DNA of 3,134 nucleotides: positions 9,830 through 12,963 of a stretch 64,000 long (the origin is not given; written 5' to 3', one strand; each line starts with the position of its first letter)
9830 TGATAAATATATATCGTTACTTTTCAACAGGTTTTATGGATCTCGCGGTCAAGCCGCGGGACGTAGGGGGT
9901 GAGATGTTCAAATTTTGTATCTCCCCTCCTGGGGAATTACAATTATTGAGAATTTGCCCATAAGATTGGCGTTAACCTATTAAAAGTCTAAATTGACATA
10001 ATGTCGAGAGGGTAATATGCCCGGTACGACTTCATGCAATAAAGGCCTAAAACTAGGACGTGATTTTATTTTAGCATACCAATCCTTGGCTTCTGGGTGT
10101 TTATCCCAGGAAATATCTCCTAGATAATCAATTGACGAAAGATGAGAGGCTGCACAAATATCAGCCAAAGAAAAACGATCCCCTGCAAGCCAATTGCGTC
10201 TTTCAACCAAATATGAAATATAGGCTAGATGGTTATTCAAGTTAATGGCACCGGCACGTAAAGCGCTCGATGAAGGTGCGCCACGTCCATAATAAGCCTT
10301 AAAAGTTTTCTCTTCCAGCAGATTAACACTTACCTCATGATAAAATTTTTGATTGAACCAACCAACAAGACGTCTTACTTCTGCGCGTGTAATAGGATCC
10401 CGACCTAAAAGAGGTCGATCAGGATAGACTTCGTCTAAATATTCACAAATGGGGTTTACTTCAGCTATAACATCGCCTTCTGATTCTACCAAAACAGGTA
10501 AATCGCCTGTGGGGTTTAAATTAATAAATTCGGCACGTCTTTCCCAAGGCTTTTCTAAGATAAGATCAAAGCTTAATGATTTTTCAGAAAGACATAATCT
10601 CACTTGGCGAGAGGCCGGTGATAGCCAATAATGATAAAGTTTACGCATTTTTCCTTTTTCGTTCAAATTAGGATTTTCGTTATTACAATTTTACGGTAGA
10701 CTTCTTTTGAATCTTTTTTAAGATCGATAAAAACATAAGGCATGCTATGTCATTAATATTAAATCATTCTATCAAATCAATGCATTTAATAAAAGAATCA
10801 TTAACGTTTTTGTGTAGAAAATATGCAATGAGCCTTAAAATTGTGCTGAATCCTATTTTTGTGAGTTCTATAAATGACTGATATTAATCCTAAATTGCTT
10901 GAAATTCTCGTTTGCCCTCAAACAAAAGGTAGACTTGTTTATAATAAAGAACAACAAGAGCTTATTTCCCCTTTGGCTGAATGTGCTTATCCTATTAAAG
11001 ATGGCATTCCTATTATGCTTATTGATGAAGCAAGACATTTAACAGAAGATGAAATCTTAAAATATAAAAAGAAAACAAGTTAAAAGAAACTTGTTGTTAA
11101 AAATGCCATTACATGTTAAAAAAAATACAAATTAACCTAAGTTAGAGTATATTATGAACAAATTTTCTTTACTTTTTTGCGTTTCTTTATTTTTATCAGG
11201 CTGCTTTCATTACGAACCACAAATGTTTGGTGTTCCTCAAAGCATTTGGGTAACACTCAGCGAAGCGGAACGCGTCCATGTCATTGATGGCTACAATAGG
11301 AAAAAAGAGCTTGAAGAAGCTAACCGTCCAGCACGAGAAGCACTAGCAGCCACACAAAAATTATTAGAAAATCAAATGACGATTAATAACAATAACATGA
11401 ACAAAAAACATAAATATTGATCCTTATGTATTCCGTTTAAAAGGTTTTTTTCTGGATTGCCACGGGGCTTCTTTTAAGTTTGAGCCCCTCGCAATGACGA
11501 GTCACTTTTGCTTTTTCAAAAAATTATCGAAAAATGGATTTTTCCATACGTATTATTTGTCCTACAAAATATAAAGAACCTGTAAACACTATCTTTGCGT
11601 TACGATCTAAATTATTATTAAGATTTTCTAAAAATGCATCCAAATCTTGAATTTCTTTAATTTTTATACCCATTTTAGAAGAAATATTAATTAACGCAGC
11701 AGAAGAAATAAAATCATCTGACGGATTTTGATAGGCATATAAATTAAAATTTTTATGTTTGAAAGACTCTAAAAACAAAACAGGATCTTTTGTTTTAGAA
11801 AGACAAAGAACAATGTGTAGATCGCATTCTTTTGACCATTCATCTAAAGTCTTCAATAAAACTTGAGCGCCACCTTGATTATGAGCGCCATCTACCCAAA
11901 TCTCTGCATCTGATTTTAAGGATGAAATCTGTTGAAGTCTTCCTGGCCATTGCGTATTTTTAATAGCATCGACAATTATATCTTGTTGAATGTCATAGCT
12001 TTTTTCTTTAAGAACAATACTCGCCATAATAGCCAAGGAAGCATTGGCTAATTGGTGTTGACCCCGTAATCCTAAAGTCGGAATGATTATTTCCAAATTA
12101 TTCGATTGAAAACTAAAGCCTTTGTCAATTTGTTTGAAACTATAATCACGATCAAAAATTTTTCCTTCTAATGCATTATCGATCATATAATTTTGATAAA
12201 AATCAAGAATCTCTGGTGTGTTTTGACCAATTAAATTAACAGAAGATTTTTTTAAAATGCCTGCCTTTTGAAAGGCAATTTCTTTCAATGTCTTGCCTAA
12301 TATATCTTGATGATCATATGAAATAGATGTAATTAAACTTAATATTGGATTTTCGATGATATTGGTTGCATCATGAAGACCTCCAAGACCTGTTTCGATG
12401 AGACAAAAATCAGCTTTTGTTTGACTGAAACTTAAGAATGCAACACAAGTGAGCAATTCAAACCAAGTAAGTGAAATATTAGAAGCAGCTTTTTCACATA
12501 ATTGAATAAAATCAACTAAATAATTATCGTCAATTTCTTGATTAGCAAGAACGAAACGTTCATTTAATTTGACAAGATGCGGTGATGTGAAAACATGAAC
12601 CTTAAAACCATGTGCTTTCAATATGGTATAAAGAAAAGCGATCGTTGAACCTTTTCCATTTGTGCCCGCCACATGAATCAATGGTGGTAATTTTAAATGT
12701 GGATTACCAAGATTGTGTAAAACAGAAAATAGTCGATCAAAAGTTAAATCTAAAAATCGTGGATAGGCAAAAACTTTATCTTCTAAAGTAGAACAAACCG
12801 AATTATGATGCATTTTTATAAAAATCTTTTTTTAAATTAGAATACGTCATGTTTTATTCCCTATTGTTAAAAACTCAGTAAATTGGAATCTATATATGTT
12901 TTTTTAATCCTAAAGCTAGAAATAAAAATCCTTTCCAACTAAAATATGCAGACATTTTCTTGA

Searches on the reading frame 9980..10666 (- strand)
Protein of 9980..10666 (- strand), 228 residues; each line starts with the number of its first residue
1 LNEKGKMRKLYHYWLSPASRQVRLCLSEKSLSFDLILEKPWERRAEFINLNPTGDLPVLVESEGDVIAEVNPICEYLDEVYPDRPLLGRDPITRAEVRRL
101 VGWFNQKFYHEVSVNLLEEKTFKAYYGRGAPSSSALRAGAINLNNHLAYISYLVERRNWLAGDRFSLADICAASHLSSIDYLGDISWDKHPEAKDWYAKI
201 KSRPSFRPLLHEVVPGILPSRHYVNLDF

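Call 39: search_protein_families(library=pfam, proteins=[window:9980-10666:-])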
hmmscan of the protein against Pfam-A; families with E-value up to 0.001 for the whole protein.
window:9980-10666:- (228 aa): 6 families
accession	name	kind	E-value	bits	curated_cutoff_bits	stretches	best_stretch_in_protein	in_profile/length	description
PF13409.12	GST_N_2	-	7.1e-15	55.8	25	1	16-79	2-69/70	Glutathione S-transferase, N-terminal domain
PF13417.12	GST_N_3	-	5.6e-14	52.7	22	1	10-84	1-74/75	Glutathione S-transferase, N-terminal domain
PF02798.26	GST_N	-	3.1e-09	37.5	20.9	1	9-79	4-76/76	Glutathione S-transferase, N-terminal domain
PF00043.30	GST_C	-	1e-07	32.6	20.7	1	154-204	42-93/93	Glutathione S-transferase, C-terminal domain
PF13410.11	GST_C_2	-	2.5e-06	27.9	24.9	1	139-198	7-68/69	Glutathione S-transferase, C-terminal domain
PF14497.11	GST_C_3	-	6.7e-06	26.7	21.6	1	143-205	31-96/104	Glutathione S-transferase, C-terminal domain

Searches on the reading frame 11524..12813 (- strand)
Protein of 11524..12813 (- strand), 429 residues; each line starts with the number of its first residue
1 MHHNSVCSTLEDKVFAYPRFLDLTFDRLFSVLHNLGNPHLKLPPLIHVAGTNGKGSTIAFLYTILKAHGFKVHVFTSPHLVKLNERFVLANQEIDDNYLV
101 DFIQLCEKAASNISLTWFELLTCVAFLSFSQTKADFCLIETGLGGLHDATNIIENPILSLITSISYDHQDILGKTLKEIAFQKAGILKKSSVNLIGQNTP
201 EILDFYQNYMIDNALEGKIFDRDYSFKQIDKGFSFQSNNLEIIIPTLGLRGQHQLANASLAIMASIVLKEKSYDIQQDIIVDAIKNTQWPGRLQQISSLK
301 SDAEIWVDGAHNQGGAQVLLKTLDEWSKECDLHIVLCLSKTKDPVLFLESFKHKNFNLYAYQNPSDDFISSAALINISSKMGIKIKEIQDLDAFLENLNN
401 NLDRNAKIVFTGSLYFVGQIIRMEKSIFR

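Call 39: search_protein_families(library=pfam, proteins=[window:11524-12813:-])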
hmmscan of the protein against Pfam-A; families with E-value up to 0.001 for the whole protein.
window:11524-12813:- (429 aa): 2 families
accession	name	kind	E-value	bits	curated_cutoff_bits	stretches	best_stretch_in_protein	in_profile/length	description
PF08245.18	Mur_ligase_M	-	8e-11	42.7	24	1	48-264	1-199/200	Mur ligase middle domain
PF02875.26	Mur_ligase_C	-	7.1e-06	27.3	28.4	1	291-413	1-126/127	Mur ligase, glutamate ligase domain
